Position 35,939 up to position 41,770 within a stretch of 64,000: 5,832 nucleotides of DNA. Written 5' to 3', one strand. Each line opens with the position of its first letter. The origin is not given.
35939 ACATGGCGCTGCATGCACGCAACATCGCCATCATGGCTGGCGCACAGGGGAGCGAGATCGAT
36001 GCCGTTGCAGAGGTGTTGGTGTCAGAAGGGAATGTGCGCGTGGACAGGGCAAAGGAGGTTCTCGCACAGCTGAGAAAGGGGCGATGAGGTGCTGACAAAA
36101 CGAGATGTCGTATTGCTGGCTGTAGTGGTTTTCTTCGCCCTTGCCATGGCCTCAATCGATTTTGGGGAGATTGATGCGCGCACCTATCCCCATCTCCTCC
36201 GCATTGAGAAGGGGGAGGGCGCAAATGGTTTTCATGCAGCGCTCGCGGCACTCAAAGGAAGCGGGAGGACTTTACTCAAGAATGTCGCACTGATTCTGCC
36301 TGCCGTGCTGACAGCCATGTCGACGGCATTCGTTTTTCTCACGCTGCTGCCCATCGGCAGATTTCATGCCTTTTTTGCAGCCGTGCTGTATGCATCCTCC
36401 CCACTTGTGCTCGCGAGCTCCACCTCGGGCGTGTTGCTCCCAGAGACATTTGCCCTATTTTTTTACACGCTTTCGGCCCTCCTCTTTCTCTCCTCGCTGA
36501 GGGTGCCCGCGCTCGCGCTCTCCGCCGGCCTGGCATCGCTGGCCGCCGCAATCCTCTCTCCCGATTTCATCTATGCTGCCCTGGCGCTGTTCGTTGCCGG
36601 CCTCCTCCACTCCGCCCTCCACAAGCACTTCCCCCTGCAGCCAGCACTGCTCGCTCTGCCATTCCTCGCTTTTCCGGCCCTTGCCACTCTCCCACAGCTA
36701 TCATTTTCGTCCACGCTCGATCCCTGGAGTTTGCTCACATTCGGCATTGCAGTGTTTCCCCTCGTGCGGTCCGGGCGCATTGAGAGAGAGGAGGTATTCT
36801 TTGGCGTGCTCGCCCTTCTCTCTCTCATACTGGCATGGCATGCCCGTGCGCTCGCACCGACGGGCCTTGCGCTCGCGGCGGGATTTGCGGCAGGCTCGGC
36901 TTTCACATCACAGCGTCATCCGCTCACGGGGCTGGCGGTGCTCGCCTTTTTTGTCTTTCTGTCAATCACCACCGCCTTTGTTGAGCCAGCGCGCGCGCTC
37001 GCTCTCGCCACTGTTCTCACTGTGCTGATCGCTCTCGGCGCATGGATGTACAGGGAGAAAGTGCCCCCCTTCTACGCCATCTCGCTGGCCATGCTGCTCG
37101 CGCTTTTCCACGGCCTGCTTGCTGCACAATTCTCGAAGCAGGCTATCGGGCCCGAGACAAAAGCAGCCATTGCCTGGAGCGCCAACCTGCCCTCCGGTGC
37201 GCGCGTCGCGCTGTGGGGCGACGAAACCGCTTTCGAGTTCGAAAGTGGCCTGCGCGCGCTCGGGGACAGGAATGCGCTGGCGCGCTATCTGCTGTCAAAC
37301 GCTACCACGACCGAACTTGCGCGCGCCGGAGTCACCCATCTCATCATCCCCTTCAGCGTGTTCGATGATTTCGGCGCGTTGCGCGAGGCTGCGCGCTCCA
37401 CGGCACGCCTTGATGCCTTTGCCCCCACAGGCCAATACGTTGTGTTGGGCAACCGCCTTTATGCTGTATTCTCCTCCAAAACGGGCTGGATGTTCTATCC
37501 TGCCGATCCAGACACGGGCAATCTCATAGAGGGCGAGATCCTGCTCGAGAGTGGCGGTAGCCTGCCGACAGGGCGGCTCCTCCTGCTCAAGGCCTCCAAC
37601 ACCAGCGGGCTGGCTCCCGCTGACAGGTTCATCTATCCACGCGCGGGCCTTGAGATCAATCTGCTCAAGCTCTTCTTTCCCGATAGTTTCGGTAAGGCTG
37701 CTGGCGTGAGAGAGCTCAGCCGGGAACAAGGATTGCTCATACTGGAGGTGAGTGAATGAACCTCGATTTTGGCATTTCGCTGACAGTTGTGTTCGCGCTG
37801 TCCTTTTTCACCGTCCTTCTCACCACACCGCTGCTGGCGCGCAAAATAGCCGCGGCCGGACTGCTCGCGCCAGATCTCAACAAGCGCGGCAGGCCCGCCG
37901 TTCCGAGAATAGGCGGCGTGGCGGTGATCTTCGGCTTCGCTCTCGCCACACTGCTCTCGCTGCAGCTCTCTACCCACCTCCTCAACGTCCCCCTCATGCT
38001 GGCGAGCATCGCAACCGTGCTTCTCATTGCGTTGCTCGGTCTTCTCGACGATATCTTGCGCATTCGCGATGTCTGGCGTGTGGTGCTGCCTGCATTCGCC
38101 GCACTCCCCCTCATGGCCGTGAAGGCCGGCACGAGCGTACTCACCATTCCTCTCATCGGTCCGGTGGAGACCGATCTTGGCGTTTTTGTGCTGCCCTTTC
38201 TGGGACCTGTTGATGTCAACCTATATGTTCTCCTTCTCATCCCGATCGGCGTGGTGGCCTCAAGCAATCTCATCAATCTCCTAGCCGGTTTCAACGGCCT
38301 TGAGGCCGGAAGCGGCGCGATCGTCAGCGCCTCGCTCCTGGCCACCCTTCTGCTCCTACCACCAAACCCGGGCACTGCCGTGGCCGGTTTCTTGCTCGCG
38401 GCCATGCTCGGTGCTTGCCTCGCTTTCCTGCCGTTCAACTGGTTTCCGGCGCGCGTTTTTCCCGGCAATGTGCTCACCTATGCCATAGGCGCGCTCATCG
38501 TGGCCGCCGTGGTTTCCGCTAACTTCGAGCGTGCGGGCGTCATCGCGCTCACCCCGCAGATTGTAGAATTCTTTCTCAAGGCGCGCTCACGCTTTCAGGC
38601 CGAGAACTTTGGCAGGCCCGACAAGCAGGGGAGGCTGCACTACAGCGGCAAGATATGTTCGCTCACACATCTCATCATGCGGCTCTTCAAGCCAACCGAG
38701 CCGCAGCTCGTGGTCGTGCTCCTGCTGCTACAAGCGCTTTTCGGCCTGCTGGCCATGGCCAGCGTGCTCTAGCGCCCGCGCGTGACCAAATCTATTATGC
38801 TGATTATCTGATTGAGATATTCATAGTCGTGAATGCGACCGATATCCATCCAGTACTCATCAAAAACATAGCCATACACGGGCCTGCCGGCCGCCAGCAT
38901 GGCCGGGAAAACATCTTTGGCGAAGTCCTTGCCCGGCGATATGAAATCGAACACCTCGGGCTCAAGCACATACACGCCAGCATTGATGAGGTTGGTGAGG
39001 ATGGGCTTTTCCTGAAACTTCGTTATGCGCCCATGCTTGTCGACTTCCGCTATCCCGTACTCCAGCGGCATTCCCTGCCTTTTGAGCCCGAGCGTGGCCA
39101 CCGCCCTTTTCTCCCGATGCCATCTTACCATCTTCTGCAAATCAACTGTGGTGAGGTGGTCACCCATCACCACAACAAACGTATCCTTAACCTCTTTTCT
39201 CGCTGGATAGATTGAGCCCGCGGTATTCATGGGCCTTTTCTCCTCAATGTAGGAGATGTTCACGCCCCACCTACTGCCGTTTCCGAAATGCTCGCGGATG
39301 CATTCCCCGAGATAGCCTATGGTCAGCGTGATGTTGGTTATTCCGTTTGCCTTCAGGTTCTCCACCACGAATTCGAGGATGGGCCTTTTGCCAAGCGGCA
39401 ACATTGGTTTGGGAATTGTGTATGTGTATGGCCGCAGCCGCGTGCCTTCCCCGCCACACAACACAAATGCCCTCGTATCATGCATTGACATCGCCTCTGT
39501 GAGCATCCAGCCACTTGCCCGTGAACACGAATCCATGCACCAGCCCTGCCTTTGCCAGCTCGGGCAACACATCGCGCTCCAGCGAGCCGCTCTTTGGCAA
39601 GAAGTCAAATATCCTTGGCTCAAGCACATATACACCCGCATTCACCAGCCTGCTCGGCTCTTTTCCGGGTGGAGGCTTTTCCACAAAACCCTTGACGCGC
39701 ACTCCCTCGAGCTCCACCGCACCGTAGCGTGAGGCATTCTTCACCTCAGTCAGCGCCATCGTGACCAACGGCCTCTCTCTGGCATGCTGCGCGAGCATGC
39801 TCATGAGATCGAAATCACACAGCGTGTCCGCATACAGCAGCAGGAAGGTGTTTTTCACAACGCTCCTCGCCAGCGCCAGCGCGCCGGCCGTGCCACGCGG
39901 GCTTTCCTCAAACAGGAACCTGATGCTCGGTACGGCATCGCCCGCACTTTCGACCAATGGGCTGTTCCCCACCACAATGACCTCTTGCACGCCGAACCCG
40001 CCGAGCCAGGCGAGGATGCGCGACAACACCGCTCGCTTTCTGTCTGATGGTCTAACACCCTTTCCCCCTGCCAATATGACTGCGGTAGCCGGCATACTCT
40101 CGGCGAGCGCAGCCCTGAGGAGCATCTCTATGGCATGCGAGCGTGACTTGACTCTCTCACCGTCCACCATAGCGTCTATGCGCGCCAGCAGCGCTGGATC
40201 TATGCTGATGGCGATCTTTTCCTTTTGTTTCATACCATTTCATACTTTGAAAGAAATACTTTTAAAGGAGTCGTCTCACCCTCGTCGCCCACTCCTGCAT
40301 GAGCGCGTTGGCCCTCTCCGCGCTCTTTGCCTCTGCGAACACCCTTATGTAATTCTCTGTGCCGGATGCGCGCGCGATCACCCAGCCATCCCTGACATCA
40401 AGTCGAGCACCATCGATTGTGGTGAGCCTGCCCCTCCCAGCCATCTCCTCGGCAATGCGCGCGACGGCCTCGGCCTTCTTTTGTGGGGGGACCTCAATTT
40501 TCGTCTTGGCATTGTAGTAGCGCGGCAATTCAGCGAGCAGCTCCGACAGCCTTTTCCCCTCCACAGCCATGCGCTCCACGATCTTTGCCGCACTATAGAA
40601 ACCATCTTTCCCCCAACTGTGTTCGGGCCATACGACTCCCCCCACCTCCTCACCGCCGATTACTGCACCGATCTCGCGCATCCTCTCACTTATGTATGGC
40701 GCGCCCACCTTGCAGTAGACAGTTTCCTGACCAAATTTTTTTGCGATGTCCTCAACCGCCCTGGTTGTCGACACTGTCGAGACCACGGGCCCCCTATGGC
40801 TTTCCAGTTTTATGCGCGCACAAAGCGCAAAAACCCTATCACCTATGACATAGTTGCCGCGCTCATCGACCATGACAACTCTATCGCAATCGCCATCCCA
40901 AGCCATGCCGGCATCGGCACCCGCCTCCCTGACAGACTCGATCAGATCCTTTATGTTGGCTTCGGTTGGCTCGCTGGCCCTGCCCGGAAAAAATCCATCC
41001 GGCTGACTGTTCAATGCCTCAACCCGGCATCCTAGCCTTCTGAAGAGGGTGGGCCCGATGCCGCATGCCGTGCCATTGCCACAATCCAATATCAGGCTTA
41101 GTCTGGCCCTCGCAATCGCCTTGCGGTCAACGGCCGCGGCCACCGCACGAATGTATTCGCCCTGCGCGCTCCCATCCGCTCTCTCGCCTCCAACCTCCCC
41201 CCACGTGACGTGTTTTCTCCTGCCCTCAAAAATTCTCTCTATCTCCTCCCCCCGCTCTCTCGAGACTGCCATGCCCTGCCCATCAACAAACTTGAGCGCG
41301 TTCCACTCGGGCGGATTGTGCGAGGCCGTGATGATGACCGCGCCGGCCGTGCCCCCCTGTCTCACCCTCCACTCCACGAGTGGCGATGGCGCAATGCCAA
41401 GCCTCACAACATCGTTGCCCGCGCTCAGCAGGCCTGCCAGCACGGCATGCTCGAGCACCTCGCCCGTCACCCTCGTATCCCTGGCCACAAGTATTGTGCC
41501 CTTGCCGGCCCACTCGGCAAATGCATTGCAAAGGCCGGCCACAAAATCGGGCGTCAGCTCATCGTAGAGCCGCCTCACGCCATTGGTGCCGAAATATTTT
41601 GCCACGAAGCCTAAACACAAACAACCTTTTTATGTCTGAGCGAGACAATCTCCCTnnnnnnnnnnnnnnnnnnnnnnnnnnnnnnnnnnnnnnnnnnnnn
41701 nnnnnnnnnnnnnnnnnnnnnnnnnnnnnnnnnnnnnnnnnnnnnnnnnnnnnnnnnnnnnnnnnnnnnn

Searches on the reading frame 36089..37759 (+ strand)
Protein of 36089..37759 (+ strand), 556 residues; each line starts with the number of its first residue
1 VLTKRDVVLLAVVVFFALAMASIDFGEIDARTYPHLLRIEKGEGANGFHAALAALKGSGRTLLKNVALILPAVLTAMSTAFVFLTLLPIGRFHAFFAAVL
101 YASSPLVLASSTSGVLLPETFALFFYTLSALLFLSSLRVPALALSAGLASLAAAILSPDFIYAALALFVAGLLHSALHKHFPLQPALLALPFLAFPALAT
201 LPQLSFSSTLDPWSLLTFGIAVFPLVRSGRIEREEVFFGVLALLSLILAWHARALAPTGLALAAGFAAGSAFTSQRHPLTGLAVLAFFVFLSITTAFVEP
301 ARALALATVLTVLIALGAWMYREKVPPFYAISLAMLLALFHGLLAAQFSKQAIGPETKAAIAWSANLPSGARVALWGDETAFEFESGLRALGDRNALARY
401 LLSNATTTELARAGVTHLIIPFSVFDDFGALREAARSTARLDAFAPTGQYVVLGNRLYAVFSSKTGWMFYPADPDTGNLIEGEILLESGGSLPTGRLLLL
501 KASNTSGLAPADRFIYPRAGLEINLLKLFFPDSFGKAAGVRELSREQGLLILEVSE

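Call 22: search_protein_families(library=pfam, proteins=[window:36089-37759:+], max_evalue=0.00001)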
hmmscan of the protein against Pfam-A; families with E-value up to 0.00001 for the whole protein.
window:36089-37759:+ (556 aa): 0 families

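Call 53: search_protein_families(library=pfam, proteins=[window:36089-37759:+], max_evalue=1)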
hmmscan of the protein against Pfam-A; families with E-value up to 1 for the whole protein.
window:36089-37759:+ (556 aa): 0 families

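Call 67: search_solved_structures(query=window:36089-37756:+, max_evalue=10)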
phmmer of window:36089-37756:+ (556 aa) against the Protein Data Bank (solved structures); distinct sequences matched with E-value up to 10: 1.
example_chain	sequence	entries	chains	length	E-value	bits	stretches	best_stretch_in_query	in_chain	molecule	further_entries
6oae_A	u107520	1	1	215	1.1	11.2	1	439-510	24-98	Mucin-like protocadherin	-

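Call 68: search_protein_families(library=ncbifam, proteins=[window:36089-37756:+], max_evalue=0.001)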
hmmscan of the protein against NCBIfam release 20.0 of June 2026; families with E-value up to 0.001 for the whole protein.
window:36089-37756:+ (556 aa): 0 families
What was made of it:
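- Tried and rejected: It gave no Pfam, NCBIfam or PDB match (calls 22, 53, 67, 68).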

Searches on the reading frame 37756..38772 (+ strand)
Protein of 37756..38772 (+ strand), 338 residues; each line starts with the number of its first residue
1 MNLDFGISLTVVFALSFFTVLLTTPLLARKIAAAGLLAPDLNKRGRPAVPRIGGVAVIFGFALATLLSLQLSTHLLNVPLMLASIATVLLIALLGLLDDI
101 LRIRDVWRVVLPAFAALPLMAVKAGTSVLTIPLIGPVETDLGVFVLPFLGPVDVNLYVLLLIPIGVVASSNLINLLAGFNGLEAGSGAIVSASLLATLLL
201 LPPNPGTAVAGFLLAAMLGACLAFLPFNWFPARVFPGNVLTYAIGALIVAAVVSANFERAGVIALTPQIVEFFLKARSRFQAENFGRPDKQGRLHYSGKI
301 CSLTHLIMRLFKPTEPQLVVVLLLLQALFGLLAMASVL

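Call 4: search_protein_families(library=pfam, proteins=[window:37756-38772:+])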
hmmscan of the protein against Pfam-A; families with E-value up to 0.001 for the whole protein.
window:37756-38772:+ (338 aa): 1 family
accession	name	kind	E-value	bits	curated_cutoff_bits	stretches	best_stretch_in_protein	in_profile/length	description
PF00953.26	Glycos_transf_4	-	3.5e-28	99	27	1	83-254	3-158/160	Glycosyl transferase family 4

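Call 68: search_protein_families(library=ncbifam, proteins=[window:37756-38769:+], max_evalue=0.001)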
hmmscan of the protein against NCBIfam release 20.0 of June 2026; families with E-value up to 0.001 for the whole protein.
window:37756-38769:+ (338 aa): 2 families
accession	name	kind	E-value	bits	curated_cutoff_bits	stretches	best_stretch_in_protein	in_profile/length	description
NF053644.1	MraY_archaea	equivalog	1.8e-17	63.7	450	2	148-271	172-291/340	pseudomurein biosynthesis MraY family phospho-N-acetylmuramoyl-pentapeptide-transferase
TIGR00445.1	mraY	equivalog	1.8e-12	47.4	192.05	1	48-255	34-245/321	phospho-N-acetylmuramoyl-pentapeptide-transferase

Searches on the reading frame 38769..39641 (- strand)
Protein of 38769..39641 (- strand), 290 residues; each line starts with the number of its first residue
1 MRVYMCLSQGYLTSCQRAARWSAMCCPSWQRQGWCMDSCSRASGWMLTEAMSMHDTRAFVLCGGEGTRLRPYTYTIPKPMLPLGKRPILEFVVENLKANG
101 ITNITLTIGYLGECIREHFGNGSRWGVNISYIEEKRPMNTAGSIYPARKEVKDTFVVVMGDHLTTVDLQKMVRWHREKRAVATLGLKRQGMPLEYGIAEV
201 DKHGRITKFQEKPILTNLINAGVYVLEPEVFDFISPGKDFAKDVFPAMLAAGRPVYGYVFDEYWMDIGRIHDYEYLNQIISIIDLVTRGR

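Call 4: search_protein_families(library=pfam, proteins=[window:38769-39641:-])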
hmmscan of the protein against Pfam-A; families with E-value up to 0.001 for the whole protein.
window:38769-39641:- (290 aa): 2 families
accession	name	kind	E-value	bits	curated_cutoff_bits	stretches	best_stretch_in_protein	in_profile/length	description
PF00483.29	NTP_transferase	-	1.3e-51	176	21.2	1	58-277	2-239/245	Nucleotidyl transferase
PF12804.13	NTP_transf_3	-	3.4e-09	37.5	27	1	58-193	1-131/160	MobA-like NTP transferase domain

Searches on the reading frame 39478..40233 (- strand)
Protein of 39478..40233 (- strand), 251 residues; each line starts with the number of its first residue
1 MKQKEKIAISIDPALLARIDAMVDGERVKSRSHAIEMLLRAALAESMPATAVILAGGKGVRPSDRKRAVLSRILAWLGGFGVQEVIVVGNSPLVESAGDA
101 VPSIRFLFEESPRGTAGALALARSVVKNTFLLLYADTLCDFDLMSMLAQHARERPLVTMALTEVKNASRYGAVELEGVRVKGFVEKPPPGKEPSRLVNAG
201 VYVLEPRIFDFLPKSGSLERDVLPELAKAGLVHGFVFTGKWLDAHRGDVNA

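Call 53: search_protein_families(library=pfam, proteins=[window:39478-40233:-], max_evalue=1)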
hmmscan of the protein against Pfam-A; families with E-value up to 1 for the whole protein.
window:39478-40233:- (251 aa): 4 families
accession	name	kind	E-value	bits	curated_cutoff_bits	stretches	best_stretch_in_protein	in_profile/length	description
PF00483.29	NTP_transferase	-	6.1e-24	85.4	21.2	1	102-243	73-228/245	Nucleotidyl transferase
PF12804.13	NTP_transf_3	-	2.2e-06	28.4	27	1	51-155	1-115/160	MobA-like NTP transferase domain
PF01402.27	RHH_1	-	8.8e-05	22.8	20.5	1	9-44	4-38/39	Ribbon-helix-helix protein, copG family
PF15919.11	HicB_lk_antitox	-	0.094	13.3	27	1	2-35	87-119/123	HicB_like antitoxin of bacterial toxin-antitoxin system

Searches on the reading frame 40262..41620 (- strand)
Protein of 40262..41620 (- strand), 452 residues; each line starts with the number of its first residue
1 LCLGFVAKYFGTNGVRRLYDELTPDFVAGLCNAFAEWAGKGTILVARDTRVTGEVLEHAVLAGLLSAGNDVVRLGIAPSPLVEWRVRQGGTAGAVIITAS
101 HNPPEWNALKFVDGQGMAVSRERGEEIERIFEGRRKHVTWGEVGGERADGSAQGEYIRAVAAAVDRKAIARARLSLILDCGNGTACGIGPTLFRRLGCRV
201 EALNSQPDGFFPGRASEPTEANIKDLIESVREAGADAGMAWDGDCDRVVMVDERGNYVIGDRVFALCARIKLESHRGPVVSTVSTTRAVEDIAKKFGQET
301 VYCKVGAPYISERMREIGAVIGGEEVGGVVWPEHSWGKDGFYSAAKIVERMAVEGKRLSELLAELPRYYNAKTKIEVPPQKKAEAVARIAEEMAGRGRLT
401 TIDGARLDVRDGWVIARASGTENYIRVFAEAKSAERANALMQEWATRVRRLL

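Call 4: search_protein_families(library=pfam, proteins=[window:40262-41620:-])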
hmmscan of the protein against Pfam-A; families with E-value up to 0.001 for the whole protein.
window:40262-41620:- (452 aa): 4 families
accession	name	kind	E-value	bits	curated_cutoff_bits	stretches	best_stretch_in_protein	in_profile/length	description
PF02878.22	PGM_PMM_I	-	1.7e-33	115.7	22.5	1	8-133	2-133/138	Phosphoglucomutase/phosphomannomutase, alpha/beta/alpha domain I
PF02879.22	PGM_PMM_II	-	3.7e-27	95.3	29.3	1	155-255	2-103/103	Phosphoglucomutase/phosphomannomutase, alpha/beta/alpha domain II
PF02880.22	PGM_PMM_III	-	4.6e-26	91.6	20.7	1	260-367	2-113/115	Phosphoglucomutase/phosphomannomutase, alpha/beta/alpha domain III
PF00408.26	PGM_PMM_IV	-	2.5e-12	47.1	23.1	1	374-445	3-66/68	Phosphoglucomutase/phosphomannomutase, C-terminal domain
